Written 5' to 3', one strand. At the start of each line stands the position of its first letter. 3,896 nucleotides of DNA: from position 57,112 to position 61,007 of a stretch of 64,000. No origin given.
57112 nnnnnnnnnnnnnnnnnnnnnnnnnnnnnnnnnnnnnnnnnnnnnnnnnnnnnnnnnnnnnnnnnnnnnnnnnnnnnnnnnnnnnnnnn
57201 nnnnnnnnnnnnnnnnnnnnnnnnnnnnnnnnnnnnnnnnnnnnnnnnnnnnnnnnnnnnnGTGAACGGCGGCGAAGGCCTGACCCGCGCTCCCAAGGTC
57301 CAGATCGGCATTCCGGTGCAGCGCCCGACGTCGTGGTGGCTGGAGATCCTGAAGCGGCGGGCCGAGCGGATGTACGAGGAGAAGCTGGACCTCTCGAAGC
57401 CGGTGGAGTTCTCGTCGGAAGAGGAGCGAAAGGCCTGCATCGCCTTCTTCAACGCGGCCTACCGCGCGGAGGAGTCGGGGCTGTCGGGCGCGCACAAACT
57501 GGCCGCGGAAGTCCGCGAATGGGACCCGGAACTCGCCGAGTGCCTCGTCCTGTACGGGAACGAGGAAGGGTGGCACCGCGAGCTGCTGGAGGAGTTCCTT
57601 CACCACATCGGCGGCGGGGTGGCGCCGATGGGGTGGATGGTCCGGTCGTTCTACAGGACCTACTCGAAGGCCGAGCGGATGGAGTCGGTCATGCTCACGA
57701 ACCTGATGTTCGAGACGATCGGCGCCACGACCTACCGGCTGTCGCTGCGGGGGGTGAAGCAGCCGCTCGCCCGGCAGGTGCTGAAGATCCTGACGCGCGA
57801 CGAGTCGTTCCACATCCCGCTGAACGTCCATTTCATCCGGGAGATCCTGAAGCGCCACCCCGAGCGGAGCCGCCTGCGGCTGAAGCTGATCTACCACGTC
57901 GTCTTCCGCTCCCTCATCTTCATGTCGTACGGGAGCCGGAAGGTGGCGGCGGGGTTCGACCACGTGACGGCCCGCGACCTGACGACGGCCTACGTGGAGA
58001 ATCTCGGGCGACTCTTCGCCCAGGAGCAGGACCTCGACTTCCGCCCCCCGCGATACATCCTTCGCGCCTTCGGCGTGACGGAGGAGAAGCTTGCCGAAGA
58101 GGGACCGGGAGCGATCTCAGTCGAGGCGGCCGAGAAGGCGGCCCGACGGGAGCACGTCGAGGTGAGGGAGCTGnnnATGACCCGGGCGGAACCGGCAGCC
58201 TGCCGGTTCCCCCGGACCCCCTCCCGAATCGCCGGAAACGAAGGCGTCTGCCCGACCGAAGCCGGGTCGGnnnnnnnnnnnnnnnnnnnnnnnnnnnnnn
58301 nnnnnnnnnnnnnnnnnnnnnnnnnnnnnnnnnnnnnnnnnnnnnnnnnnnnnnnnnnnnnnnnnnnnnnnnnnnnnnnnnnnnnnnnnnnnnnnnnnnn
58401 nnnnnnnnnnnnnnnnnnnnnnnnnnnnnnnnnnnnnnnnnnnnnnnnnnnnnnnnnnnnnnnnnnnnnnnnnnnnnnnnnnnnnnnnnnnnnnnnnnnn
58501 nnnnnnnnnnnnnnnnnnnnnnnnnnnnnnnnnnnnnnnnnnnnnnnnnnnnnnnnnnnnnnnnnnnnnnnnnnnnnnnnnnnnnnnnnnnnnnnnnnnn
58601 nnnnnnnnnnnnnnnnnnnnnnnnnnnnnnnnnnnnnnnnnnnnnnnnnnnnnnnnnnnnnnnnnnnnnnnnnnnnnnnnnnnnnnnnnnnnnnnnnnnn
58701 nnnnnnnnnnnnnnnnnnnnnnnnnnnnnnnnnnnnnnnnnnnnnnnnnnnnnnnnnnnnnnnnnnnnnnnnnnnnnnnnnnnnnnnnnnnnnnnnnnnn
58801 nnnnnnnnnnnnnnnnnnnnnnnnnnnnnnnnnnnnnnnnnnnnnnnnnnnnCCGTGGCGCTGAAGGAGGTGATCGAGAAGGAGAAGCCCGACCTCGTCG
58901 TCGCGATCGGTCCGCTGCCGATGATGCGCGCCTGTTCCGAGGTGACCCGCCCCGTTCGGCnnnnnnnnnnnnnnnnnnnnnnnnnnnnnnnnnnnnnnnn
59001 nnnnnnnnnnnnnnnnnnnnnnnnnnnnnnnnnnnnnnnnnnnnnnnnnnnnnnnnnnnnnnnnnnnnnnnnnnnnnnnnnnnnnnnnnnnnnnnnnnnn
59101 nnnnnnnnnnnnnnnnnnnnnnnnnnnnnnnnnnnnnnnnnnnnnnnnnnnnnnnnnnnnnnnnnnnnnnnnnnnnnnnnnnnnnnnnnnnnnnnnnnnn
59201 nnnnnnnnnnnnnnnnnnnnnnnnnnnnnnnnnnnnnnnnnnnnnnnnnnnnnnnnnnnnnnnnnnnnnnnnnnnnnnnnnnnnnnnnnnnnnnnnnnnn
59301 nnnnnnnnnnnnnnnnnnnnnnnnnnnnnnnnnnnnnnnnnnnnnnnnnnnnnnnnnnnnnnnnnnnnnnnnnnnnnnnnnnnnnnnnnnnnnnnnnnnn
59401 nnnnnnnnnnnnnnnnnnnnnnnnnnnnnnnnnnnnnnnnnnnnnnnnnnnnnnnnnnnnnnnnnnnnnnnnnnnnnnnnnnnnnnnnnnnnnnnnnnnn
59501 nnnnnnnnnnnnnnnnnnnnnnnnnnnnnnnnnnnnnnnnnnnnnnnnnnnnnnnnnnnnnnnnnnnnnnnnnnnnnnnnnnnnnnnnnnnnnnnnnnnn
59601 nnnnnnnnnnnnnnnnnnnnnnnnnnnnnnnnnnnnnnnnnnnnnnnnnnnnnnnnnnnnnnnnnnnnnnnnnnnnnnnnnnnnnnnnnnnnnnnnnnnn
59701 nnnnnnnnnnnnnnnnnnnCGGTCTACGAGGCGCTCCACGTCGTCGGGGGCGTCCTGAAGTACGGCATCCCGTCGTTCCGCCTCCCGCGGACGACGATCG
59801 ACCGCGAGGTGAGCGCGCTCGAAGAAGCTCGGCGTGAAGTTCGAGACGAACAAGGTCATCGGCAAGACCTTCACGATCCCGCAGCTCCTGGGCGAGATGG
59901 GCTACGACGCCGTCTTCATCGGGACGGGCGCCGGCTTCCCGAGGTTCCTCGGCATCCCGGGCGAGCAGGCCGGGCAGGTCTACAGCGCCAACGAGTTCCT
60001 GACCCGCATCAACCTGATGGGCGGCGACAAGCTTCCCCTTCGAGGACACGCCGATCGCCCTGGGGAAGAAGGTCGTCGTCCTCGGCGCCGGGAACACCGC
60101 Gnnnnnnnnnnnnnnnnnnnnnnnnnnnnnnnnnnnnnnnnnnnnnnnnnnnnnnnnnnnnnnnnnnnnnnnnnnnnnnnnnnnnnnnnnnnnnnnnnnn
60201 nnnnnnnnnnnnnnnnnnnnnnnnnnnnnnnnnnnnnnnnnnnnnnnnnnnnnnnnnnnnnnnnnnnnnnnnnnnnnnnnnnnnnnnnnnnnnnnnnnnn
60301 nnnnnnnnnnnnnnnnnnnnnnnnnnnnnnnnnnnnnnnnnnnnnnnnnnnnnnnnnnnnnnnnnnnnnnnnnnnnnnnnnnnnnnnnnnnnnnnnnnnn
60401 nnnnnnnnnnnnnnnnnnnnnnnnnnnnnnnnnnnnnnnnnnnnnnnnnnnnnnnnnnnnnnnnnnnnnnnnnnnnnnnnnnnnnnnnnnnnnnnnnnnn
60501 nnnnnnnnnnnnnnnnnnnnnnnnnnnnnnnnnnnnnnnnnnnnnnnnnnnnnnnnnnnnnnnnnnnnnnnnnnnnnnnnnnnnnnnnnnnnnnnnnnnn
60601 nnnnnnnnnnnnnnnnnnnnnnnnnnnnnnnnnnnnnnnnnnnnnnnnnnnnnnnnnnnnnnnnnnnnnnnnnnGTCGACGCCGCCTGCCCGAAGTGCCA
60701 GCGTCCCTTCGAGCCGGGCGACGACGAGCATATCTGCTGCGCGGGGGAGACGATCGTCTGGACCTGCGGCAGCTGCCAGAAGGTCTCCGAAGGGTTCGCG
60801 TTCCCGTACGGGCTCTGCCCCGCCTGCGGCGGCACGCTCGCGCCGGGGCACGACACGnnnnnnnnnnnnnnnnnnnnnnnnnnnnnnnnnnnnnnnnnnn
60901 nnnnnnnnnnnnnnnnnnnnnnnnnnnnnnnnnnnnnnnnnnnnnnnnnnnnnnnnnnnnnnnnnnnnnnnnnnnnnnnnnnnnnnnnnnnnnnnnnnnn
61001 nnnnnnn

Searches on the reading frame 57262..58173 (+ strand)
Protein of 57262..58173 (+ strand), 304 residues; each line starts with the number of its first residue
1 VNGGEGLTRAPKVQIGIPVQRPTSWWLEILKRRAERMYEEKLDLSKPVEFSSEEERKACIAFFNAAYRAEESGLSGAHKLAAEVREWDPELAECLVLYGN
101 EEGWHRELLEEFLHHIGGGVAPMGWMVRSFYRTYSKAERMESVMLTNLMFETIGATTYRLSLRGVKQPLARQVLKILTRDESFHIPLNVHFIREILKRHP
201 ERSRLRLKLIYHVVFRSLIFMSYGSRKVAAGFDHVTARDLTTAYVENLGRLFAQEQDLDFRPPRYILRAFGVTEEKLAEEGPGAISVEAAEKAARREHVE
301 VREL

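Call 6: search_protein_families(library=pfam, proteins=[window:57262-58173:+], max_evalue=0.01)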
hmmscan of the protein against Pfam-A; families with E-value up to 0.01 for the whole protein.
window:57262-58173:+ (304 aa): 1 family
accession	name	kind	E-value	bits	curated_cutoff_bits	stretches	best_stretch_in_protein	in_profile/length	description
PF11583.14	AurF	-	5.5e-05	22.9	29.6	1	101-234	113-250/282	P-aminobenzoate N-oxygenase AurF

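Call 34: search_protein_families(library=ncbifam, proteins=[window:57262-58173:+], max_evalue=0.01)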
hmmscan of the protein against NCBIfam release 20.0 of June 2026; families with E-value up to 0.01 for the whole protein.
window:57262-58173:+ (304 aa): 0 families

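Call 60: search_solved_structures(query=window:57262-58173:+, max_evalue=1, show_alignments=1)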
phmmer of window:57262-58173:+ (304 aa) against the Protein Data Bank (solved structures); distinct sequences matched with E-value up to 1: 1.
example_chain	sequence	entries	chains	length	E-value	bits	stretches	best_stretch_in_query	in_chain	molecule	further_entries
9div_A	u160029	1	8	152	0.69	12.3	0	45-96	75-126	De novo designed ChuA binding protein C8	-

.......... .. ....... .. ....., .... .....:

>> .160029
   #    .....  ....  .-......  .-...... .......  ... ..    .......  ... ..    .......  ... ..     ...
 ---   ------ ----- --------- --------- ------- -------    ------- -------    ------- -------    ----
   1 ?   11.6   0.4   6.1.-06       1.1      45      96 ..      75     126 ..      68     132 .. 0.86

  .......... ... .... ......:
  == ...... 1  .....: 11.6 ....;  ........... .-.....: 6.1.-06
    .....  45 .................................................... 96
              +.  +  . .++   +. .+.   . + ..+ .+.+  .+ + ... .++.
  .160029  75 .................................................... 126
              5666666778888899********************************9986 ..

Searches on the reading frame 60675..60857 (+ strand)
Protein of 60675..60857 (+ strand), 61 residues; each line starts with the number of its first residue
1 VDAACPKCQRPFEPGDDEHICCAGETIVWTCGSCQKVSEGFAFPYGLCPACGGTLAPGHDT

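Call 73: search_solved_structures(query=A3, max_evalue=10, show_alignments=3)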
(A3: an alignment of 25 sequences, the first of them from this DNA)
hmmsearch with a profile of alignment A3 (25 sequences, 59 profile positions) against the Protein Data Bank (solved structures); distinct sequences matched with E-value up to 10: 30.
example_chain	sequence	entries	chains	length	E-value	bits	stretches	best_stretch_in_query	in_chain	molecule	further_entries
6g81_A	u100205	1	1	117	0.0032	20.6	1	22-52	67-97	Hydrogenase maturation factor HypA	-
2kdx_A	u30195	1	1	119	0.0033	20.5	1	22-52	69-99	Hydrogenase/urease nickel incorporation protein hypA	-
9bh5_Cp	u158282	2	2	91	0.013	18.7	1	26-46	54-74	Large ribosomal subunit protein eL43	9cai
1ryt_A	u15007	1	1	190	0.017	18.3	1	23-50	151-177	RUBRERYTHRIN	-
1b71_A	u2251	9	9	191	0.017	18.3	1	23-50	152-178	PROTEIN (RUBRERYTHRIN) | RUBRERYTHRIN | Rubrerythrin all-iron(III) form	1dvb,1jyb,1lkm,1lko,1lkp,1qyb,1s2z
1x68_A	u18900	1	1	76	0.059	16.6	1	3-36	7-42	FHL5 protein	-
2kpi_A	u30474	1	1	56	0.071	16.3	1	3-23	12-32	Uncharacterized protein SCO3027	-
1nyp_A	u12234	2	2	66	0.13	15.5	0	3-13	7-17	PINCH protein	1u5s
2yyx_A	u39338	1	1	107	0.23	14.7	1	3-25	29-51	Cytochrome c3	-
2mvt_A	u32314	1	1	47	0.33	14.2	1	3-31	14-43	Scoloptoxin SSD609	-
2cdv_A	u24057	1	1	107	0.34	14.1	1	3-38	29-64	CYTOCHROME C3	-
1p91_A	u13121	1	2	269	0.35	14.1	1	3-22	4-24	Ribosomal RNA large subunit methyltransferase A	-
2ewu_A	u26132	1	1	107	0.38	14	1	3-38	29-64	Cytochrome c3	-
2z47_A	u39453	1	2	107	0.39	13.9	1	3-38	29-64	Cytochrome c3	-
2yyw_A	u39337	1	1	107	0.4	13.9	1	3-38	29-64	Cytochrome c3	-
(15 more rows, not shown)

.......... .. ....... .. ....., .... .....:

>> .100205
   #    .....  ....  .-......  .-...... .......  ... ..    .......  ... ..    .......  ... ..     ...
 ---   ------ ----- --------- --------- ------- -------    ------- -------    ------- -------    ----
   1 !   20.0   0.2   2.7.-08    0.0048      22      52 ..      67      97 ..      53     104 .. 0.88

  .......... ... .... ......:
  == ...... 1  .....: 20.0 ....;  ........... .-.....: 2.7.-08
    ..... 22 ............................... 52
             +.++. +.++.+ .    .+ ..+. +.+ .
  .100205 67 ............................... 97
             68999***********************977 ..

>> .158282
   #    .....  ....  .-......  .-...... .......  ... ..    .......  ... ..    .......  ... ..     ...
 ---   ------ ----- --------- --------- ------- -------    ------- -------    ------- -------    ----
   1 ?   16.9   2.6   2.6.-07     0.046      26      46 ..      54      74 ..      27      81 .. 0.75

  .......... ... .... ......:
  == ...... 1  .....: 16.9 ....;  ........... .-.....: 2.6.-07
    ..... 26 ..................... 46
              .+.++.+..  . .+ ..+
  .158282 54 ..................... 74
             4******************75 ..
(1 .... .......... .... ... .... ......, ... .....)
